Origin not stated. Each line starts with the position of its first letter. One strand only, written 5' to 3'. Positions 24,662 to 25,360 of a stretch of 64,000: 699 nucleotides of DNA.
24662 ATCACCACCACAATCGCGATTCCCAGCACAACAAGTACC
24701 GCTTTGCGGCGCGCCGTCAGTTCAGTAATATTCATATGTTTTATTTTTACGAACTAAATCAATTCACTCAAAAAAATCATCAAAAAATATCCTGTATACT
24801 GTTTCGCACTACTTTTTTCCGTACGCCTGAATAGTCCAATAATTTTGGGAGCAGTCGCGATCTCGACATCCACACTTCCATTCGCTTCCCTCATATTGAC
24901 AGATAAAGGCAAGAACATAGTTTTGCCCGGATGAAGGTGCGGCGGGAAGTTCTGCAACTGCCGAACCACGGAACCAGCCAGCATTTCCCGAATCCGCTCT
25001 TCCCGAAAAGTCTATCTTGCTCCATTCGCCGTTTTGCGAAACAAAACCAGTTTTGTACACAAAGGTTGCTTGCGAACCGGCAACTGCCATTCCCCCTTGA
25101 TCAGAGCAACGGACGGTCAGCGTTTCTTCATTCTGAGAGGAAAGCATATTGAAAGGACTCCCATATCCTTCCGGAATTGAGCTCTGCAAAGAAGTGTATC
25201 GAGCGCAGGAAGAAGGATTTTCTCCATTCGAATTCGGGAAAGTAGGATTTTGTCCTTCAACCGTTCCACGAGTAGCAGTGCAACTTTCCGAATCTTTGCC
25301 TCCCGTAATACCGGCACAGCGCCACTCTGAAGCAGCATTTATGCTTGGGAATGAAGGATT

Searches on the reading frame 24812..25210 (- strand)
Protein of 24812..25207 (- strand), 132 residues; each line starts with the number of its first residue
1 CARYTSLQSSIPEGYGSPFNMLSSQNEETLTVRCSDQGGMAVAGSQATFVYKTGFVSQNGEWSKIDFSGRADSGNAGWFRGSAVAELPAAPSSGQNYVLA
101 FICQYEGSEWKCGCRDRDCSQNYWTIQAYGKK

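Call 6: find_homologous_proteins(query=window:24812-25207:-, max_evalue=0.001)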
Query seq(132 aa): 36 candidates shared short words with the query, none scored E <= 0.001.
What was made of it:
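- Tried and rejected: The word-indexed homologue search with the pB tail found nothing (call 6).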

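Call 14: predict_structure(alignment_id=A1)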
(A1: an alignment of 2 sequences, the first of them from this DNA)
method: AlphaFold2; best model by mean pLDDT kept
length: 132 residues; sequences in the alignment: 2
mean_pLDDT: 38.1   pTM: 0.33
mean pLDDT of the five models: 38.1, 34.9, 32.3, 32.2, 32.2
residues with pLDDT >= 90: 0; 70-90: 0; 50-70: 11; < 50: 121
segments of 3 or more residues with pLDDT < 50: 1-54, 56-63, 68-100, 104-106, 108-110, 113-132
pLDDT, mean of each block of 10 residues (from residue 1): 32 33 33 39 35 46 48 39 35 33 50 42 31 25
secondary structure, 60 per line:
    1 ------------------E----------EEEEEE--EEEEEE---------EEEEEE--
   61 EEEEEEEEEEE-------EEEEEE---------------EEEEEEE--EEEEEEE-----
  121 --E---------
elements in order: E30-35 E38-43 E53-58 E61-71 E79-84 E100-106 E109-115
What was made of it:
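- Tried and rejected: AlphaFold on the 2-sequence alignment failed (pLDDT 38, call 14).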

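Call 15: search_protein_representatives(alignment_id=A1)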
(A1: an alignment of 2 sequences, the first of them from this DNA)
Query: 2 sequences, 135 profile positions. Proteins with E-value up to 0.001 (for the whole library): 999; up to 1e-10: 603; up to 1e-30: 14. The best 150 are listed.
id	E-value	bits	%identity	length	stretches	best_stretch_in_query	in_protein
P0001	1.1e-73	261.6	-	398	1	1-134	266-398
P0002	7.5e-72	255.7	-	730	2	1-135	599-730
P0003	4.2e-51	188.6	-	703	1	1-134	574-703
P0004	4.6e-51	188.4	-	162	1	1-133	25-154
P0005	3.0e-49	182.5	-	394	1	1-134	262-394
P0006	5.3e-49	181.8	-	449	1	1-134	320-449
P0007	3.5e-46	172.6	-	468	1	1-134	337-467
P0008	6.7e-46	171.7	-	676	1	1-134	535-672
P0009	1.6e-45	170.5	-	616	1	1-133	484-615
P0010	2.1e-45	170.1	-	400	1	1-134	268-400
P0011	1.4e-43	164.2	-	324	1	1-132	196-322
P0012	6.3e-43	162.1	-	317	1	1-133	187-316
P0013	2.0e-40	154.0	-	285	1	10-133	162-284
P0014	9.5e-33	129.1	-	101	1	32-133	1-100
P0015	1.3e-30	122.3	-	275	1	10-135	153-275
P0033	6.2e-24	100.6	-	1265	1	1-132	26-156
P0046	8.8e-23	96.9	-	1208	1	9-134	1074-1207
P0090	1.8e-20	89.4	-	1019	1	1-132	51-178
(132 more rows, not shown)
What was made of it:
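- On WKCGCRD domain family (defined here): They are the top two hits of the profile search (P0001 and P0002, call 15).
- Family: the profile of the two tails finds 999 representatives at E<=1e-3, 603 at E<=1e-10 and 14 at E<=1e-30 (call 15). The domain always occurs as a single copy, whereas classical wall anchors are usually tandem repeats (call 15, column 'stretches').
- Tried and rejected: The exhaustive HMM search was needed (call 15).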

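Call 22: search_protein_families(library=pfam, alignment_id=A2, max_evalue=0.001)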
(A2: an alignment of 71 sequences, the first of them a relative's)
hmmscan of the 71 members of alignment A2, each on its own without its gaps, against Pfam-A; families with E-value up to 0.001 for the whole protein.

A. member 1, P0068 (1333 aa): 3 families
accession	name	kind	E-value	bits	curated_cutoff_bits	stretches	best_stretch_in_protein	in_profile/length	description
PF11617.13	Cu-binding_MopE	-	1e-14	54.9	27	2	312-341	1-30/30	Putative metal-binding motif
PF18911.6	PKD_4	-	3.2e-09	37.1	27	1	1263-1325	10-77/85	PKD domain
PF00801.26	PKD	-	0.00011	22.6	23.5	1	1258-1317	2-66/80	PKD domain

B. families by the number of members that match (of 71 scanned): 45 families (the first 25 are shown)
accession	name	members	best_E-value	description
PF13229.12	Beta_helix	9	1.4e-14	Right handed beta helix region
PF11617.13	Cu-binding_MopE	7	1.9e-70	Putative metal-binding motif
PF14099.13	Polysacc_lyase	4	1.1e-33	Polysaccharide lyase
PF14592.12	Chondroitinas_B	3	9.7e-23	Chondroitinase B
PF22842.2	Pel9A-like_beta_helix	3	3.9e-10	Pel9A-like, right handed beta helix region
PF13403.11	Hint_2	3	8.3e-07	Hint domain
PF02156.21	Glyco_hydro_26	2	1.8e-31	Glycosyl hydrolase family 26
PF13204.13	Apiosidase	2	2e-14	Apiosidase-like, catalytic domain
PF12904.13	Collagen_bind_2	2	4.3e-13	Putative collagen-binding domain of a collagenase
PF09471.16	Peptidase_M64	2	3.2e-12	IgA Peptidase M64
PF18998.6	Flg_new_2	2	1.2e-09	Divergent InlB B-repeat domain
PF01833.30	TIG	2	3.7e-09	IPT/TIG domain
PF05048.19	NosD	2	2e-06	Periplasmic copper-binding protein (NosD)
PF00801.26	PKD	2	5.5e-06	PKD domain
PF21294.4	Polysacc_lyase_14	2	7.1e-06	Polysaccharide lyase 14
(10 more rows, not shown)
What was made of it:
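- Partners: in 71 long members, Beta_helix 9, Polysacc_lyase 4, Chondroitinase B 3, Pel9A 3, PL14 2, GH26 2, apiosidase 2, GH114, GH18, and peptidases M64, S8 and M23 (call 22). The partners include non-CAZymes (peptidases, esterases, a nucleoside hydrolase, Hint, MopE; call 22).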

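Call 27: find_homologous_proteins(query=A3, max_evalue=0.00001)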
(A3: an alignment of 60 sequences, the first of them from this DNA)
Query A3 (60 sequences) (133 aa, profile of the alignment): 26 proteins with E <= 0.00001 among 285 candidates.
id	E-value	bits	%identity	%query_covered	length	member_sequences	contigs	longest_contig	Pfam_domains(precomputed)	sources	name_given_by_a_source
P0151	2.2e-41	159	35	98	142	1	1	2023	-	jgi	jgi:hypothetical protein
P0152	1.6e-39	153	34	99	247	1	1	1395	-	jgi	jgi:hypothetical protein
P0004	2.5e-38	149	65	98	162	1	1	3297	-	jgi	jgi:hypothetical protein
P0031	9.6e-38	147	38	98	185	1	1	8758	-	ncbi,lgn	-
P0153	1.0e-36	144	29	89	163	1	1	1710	-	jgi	-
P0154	1.4e-35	140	36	100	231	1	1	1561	-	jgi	jgi:hypothetical protein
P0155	2.3e-35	139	33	89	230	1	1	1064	-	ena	-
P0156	2.4e-34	136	35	98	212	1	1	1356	-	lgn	-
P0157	6.6e-34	135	32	92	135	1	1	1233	-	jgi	jgi:hypothetical protein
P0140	9.5e-34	134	38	95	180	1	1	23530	-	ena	-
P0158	8.4e-32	128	27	96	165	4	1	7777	-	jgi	jgi:hypothetical protein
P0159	5.2e-31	125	27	96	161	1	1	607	-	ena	-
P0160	2.1e-30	123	33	92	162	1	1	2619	-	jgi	jgi:hypothetical protein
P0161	5.8e-30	122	34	77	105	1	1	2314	-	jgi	jgi:hypothetical protein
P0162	7.5e-30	121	35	96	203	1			-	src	-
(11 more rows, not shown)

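Call 28: search_solved_structures(query=A3, max_evalue=10)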
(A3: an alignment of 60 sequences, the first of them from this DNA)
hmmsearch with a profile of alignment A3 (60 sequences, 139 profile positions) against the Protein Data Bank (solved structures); distinct sequences matched with E-value up to 10: 1.
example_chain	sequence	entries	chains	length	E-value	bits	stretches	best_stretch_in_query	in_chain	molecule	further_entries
2azw_A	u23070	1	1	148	0.4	13.7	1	31-89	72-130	MutT/nudix family protein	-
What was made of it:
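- On Any protein with a solved structure (PDB): The profile against PDB sequences gives a best E of 0.4, to a nudix protein (call 28).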

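Call 29: search_protein_families(library=ncbifam, alignment_id=A3, max_evalue=0.1)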
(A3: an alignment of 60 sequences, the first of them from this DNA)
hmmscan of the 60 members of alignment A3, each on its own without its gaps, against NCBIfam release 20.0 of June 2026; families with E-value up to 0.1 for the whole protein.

A. member 1, seq(133 aa): 0 families

B. families by the number of members that match (of 60 scanned): 5 families
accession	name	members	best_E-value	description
NF005783.0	PRK07597.9-4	1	0.0029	preprotein translocase subunit SecE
NF011793.0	PRK15261.1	1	0.0068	fimbrial protein SteA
NF011529.0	PRK14968.1-3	1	0.012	putative methyltransferase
NF007550.0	PRK10170.1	1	0.036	Ni/Fe-hydrogenase large subunit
NF002001.0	PRK00802.1-1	1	0.091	DNA-3-methyladenine glycosylase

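Call 30: search_protein_families(library=pfam, alignment_id=A3, max_evalue=1)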
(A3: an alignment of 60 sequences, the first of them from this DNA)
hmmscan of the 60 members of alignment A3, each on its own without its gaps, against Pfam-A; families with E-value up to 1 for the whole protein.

A. member 1, seq(133 aa): 0 families

B. families by the number of members that match (of 60 scanned): 16 families
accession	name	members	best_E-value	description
PF25243.1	WAV3_C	2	0.022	E3 ubiquitin-protein ligase WAV3-like, C-terminal domain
PF14692.11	DUF4462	1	0.0095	Domain of unknown function (DUF4462)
PF12552.13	DUF3741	1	0.014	Protein of unknown function (DUF3741)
PF07423.16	DUF1510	1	0.017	Domain of unknown function (DUF1510)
PF12779.12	WXXGXW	1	0.027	WXXGXW repeat (2 copies)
PF20251.4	Big_14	1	0.03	Bacterial Ig-like domain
PF08816.16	Ivy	1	0.056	Inhibitor of vertebrate lysozyme (Ivy)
PF04442.19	CtaG_Cox11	1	0.071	Cytochrome c oxidase assembly protein CtaG/Cox11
PF20091.5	Abhydrolase_10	1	0.076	Alpha/beta hydrolase domain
PF00622.36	SPRY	1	0.087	SPRY domain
PF17441.7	DUF5419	1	0.11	Family of unknown function (DUF5419)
PF02608.20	Bmp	1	0.12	ABC transporter substrate-binding protein PnrA-like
PF24962.1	DUF7767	1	0.12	Domain of unknown function (DUF7767)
PF23979.1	DUF7304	1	0.12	Domain of unknown function (DUF7304)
PF11195.14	Tad2-like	1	0.14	Thoeris anti-defense 2-like domain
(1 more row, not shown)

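Call 31: predict_structure(alignment_id=A3)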
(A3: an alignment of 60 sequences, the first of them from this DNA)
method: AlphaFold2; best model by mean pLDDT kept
length: 133 residues; sequences in the alignment: 60
mean_pLDDT: 95.7   pTM: 0.90
mean pLDDT of the five models: 95.7, 95.6, 95.4, 95.2, 94.9
residues with pLDDT >= 90: 123; 70-90: 8; 50-70: 2; < 50: 0
segments of 3 or more residues with pLDDT < 50: none
pLDDT, mean of each block of 10 residues (from residue 1): 86 96 95 96 97 97 98 97 98 94 97 97 98 91
secondary structure, 60 per line:
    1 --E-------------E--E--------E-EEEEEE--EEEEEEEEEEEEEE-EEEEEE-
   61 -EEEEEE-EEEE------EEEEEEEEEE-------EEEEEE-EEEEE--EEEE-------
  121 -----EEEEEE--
elements in order: E31-36 E39-52 E54-59 E62-67 E69-72 E79-88 E96-101 E103-107 E110-113 E126-131
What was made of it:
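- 24812..25207 (-): C-terminal WKCGCRD domain of pB (residues 599-730; stop codon at 24809-24811). It was the first sequence of alignment A3, modelled at pLDDT 95.7 as an all-beta sandwich (call 31).
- On Carbohydrate-binding module (functional class): The fold is confident and autonomous (call 31).
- Fold: confident all-beta model, pLDDT 95.7 and pTM 0.90 (call 31). The fold prediction is confident (call 31).
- Tried and rejected: It succeeded only with 60 homologues (call 31).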

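Call 34: fold_search(model_id=the predicted structure, library=pdb)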
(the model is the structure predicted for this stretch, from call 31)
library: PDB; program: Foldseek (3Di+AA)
matches with E <= 10: 1494; with E <= 0.001: 0
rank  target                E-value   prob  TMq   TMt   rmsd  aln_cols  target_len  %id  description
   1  4myp_A                4.9e-03  0.99  0.42  0.46   9.9       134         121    7  Structure of the central NEAT domain, N2, of the listerial Hbp2 protein complexed with heme (released 2014-10-22)
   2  4myp_B                9.2e-03  1.00  0.40  0.45   5.0       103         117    7  Structure of the central NEAT domain, N2, of the listerial Hbp2 protein complexed with heme (released 2014-10-22)
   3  3pfu                  1.5e-02  0.99  0.37  0.41   7.1        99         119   10  N-terminal domain of Thiol:disulfide interchange protein DsbD in its reduced form (released 2011-05-04)
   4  5nhi_A                1.7e-02  0.99  0.41  0.47   5.7        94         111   11  Crystal structure of the Escherichia coli N-terminal domain of DsbD (nDsbD) without the cap-loop region (released 2018-02-28)
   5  1l6p                  1.8e-02  0.98  0.37  0.40   7.1        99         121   10  N-terminal of DsbD (residues 20-144) from E. coli. (released 2002-06-12)
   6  1fg9_E                2.0e-02  0.99  0.38  0.28   6.0       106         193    9  3:1 COMPLEX OF INTERFERON-GAMMA RECEPTOR WITH INTERFERON-GAMMA DIMER (released 2000-08-11)
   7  4nla                  2.8e-02  0.77  0.35  0.38  10.8       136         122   12  Structure of the central NEAT domain, N2, of the listerial Hbp2 protein, apo form (released 2014-10-22)
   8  1jpe                  2.9e-02  0.99  0.40  0.44   6.9        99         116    9  Crystal structure of DsbD-alpha; the N-terminal domain of DsbD (released 2002-09-25)
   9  1vrs_A                2.9e-02  0.89  0.38  0.41  11.0       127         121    9  Crystal structure of the disulfide-linked complex between the N-terminal and C-terminal domain of the electron transfe (released 2005-07-12)
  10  3hc2                  3.1e-02  0.91  0.35  0.16   6.7       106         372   14  Crystal Structure of chicken sulfite oxidase mutant Tyr 322 Phe (released 2010-06-16)
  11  2a9b                  3.1e-02  0.77  0.31  0.15   7.2       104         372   12  Crystal structure of R138Q mutant of recombinant sulfite oxidase at resting state (released 2005-08-02)
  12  3r18                  3.3e-02  0.93  0.37  0.17   6.4       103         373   12  Chicken sulfite oxidase double mutant with altered activity and substrate affinity (released 2012-02-08)
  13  3r19                  3.3e-02  0.90  0.34  0.16   6.7       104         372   12  Chicken sulfite oxidase triple mutant with altered activity and substrate affinity (released 2012-02-08)
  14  7qf7_A                3.3e-02  0.63  0.27  0.27   8.8       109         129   13  Orthorhombic crystal structure of PTG CBM21 in complex with beta-cyclodextrin (released 2022-11-02)
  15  2a9a_A                3.6e-02  0.92  0.36  0.16   6.5       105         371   13  Crystal structure of recombinant chicken sulfite oxidase with the bound product, sulfate, at the active site (released 2005-08-02)
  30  9vdg_C                5.5e-02  0.91  0.31  0.11   8.3        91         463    6  Structure of a truncated loopB mutant from the human gut flora K. grimontii Apg (released 2025-09-03)
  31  9ize_A                5.8e-02  0.90  0.30  0.08   8.4        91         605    6  Acarbose hydrolase from human gut microbiota K. grimontii TD1, Apg mutant enzyme D336A, complexed with acarviosine-glu (released 2025-08-06)
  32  9v0i                  5.8e-02  0.87  0.30  0.09   8.2        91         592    6  Apg mutant enzyme D448N of the human gut flora K. grimontii TD1 acarbose hydrolase (released 2025-09-03)
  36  9ivz_A                6.5e-02  0.85  0.30  0.08   8.2        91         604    6  Apg mutant enzyme D448A of acarbose hydrolase from human gut flora K. grimontii TD1, complex with acarbose (released 2025-07-30)
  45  9uns_A                6.8e-02  0.89  0.30  0.08   8.4        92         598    6  Apg mutant enzyme D448N of acarbose hydrolase from human gut flora K. grimontii TD1,complex with acarbose (released 2025-09-03)
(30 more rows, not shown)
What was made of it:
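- On Any protein with a solved structure (PDB): Foldseek gives 0 hits at E<=1e-3 and a best TM of 0.46 (call 34).
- Closest known: NEAT domains of Gram-positive surface proteins. Same: Both are Ig-like sandwiches of about 120 aa found in secreted or surface proteins of monoderm bacteria (call 34).
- Closest known: NEAT domains of Gram-positive surface proteins. Different: E=4.9e-3, TM 0.42-0.46, 7% identity and rmsd 5-10 A (call 34).
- Closest known: N-terminal domain of DsbD. Same: An Ig-like fold with a pair of cysteines close together near the C-terminal hairpin (call 34).
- The nearest solved folds are Ig-like sandwiches, including NEAT, DsbD-N and CBM21, at TM 0.27-0.46 (call 34). Ig-like sandwiches commonly mediate protein-protein contacts (call 34). 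DsbD-N structures are among the top Foldseek hits (ranks 3-5, 8 and 9; E 0.015-0.03; call 34). Foldseek TM is at most 0.47 and E is above 1e-3 (call 34).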

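Call 40: fold_search(model_id=the predicted structure, library=viral)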
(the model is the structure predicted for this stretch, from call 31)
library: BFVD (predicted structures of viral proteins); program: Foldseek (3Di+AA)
matches with E <= 10: 891; with E <= 0.001: 0
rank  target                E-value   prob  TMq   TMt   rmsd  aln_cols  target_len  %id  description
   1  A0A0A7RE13            1.5e-02  0.92  0.31  0.31  12.3       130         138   15  Glycoprotein C (Fragment) [Equid alphaherpesvirus 1]
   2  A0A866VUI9            3.9e-02  0.89  0.31  0.27   7.4       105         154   11  Membrane glycoprotein E51 [Elephant endotheliotropic herpesvirus 1A]
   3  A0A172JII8            3.9e-02  0.23  0.23  0.07  14.2       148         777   10  Virion protein [Bacillus phage AR9]
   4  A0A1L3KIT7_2          4.1e-02  0.57  0.31  0.07   8.8       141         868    8  (no name in the UniProt tables at hand)
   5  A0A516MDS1            4.6e-02  0.93  0.34  0.31   7.0        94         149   13  (no name in the UniProt tables at hand)
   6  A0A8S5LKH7            4.9e-02  0.94  0.38  0.36   6.6       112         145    9  Uncharacterized protein [Siphoviridae sp. ctnhN1]
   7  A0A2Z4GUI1            4.9e-02  0.66  0.29  0.23   8.7       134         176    6  (no name in the UniProt tables at hand)
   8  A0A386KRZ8            7.8e-02  0.75  0.26  0.30   7.3        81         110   15  Uncharacterized protein [Microbacterium phage ValentiniPuff]
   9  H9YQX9                7.8e-02  0.21  0.25  0.19  12.6       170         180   10  (no name in the UniProt tables at hand)
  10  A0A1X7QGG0            8.2e-02  0.94  0.43  0.08  12.1       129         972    9  (no name in the UniProt tables at hand)
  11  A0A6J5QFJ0            8.2e-02  0.80  0.33  0.16   6.5       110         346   13  Glycine-rich domain-containing protein [uncultured Caudovirales phage]
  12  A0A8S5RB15            8.7e-02  0.80  0.34  0.33   7.1       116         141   11  PhoD-like phosphatase, N-terminal domain [virus sp. ctQSn51]
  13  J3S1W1                9.6e-02  0.89  0.35  0.13   6.9       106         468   14  Glycoprotein C [Equid alphaherpesvirus 1]
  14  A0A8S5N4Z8            1.0e-01  0.82  0.32  0.16   6.5       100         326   15  Uncharacterized protein (Fragment) [Siphoviridae sp. ctWDo30]
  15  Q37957                1.1e-01  0.69  0.33  0.38   6.5       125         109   14  ORF 109 [Lactococcus phage mv4]
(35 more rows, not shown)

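Call 43: find_encoding_contigs(protein=P0005, flank=8000, max_places=4)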
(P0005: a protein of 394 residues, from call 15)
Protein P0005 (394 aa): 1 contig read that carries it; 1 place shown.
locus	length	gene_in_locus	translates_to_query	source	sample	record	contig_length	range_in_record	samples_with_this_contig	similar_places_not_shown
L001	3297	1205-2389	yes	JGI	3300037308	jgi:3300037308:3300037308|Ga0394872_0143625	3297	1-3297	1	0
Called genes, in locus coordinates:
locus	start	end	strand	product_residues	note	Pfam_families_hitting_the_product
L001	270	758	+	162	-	-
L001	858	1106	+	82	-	-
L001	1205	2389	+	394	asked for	-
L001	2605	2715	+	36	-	-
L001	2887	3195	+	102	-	PF01176:eIF-1a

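Call 44: find_encoding_contigs(protein=P0003, flank=8000, max_places=4)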
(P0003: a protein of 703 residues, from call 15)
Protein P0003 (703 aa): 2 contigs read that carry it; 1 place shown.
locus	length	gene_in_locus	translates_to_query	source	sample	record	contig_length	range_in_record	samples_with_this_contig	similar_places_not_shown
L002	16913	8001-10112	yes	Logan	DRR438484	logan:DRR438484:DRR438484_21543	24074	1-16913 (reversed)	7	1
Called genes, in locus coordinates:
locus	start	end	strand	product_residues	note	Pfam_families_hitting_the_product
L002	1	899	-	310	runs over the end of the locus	PF00849:PseudoU_synth_2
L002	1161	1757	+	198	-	PF00578:AhpC-TSA, PF08534:Redoxin, PF10417:1-cysPrx_C (weak)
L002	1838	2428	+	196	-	PF02777:Sod_Fe_C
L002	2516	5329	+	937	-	PF03477:ATP-cone, PF00317:Ribonuc_red_lgN, PF02867:Ribonuc_red_lgC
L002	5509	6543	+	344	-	PF00268:Ribonuc_red_sm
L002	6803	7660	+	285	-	-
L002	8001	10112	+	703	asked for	PF18998:Flg_new_2 (weak)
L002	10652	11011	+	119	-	-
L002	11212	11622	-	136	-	-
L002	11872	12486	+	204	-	-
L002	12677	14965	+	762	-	PF04932:Wzy_C, PF07719:TPR_2 (faint), PF13371:TPR_9 (faint), PF13424:TPR_12 (faint), PF13174:TPR_6 (faint), PF00515:TPR_1 (faint), PF12895:ANAPC3 (faint), PF14559:TPR_19 (weak), +2 more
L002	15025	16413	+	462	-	PF13727:CoA_binding_3, PF02397:Bac_transf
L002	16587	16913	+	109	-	?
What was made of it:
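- Tried and rejected: The relative L001 has infA downstream, and L002 sits next to ribonucleotide reductase genes (calls 43, 44).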

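Call 48: find_encoding_contigs(protein=P0002, flank=3000, max_places=4)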
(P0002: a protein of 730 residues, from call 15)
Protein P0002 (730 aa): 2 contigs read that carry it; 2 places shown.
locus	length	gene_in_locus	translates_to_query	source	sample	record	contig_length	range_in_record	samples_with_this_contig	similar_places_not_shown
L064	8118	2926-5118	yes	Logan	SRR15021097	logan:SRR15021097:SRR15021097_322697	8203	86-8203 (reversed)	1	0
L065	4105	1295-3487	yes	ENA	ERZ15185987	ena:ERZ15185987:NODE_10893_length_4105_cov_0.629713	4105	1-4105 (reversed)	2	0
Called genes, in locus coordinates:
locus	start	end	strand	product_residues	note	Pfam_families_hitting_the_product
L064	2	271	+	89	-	?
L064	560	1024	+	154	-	PF09424:YqeY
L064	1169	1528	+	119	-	PF01219:DAGK_prokar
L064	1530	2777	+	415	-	PF11104:PilM_2 (faint), PF02491:SHS2_FTSA, PF06723:MreB_Mbl, PF14450:FtsA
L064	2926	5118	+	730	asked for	-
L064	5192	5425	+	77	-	-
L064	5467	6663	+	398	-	-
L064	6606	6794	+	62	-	-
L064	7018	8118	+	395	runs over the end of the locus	?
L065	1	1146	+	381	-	?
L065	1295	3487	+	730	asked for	-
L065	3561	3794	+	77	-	-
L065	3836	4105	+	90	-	?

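Call 49: list_cluster_members(proteins=[P0001, P0002, P0003, P0008, P0033, P0046, P0090])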
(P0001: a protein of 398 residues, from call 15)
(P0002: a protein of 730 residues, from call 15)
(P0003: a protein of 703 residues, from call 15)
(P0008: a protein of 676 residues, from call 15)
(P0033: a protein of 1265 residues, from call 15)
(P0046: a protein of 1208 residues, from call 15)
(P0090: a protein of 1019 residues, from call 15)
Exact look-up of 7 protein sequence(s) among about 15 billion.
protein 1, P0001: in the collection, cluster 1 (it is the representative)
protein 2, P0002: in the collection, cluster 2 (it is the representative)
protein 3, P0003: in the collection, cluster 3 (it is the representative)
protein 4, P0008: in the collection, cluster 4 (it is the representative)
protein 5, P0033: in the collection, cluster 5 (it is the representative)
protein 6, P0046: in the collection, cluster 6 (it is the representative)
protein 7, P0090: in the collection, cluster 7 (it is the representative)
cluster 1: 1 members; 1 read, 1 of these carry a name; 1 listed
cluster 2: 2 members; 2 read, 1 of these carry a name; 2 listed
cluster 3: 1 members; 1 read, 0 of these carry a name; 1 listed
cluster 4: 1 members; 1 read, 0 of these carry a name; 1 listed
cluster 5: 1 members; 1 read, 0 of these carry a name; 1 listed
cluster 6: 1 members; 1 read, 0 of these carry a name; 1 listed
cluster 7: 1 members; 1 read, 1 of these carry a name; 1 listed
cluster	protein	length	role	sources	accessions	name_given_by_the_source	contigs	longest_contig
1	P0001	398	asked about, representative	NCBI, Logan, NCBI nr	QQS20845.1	MAG: hypothetical protein IPL87_04860 [Candidatus Moraniibacteriota bacterium] | MAG: hypothetical protein IPL87_04860 [Candidatus Moranbacteria bacterium]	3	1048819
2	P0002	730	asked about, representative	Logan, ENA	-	-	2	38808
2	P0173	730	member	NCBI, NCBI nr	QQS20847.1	MAG: hypothetical protein IPL87_04870 [Candidatus Moraniibacteriota bacterium] | MAG: hypothetical protein IPL87_04870 [Candidatus Moranbacteria bacterium]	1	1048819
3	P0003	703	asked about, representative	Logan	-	-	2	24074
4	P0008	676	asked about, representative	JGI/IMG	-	-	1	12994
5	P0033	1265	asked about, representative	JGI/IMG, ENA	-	-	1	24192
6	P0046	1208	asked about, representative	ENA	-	-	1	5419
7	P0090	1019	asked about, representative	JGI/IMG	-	hypothetical protein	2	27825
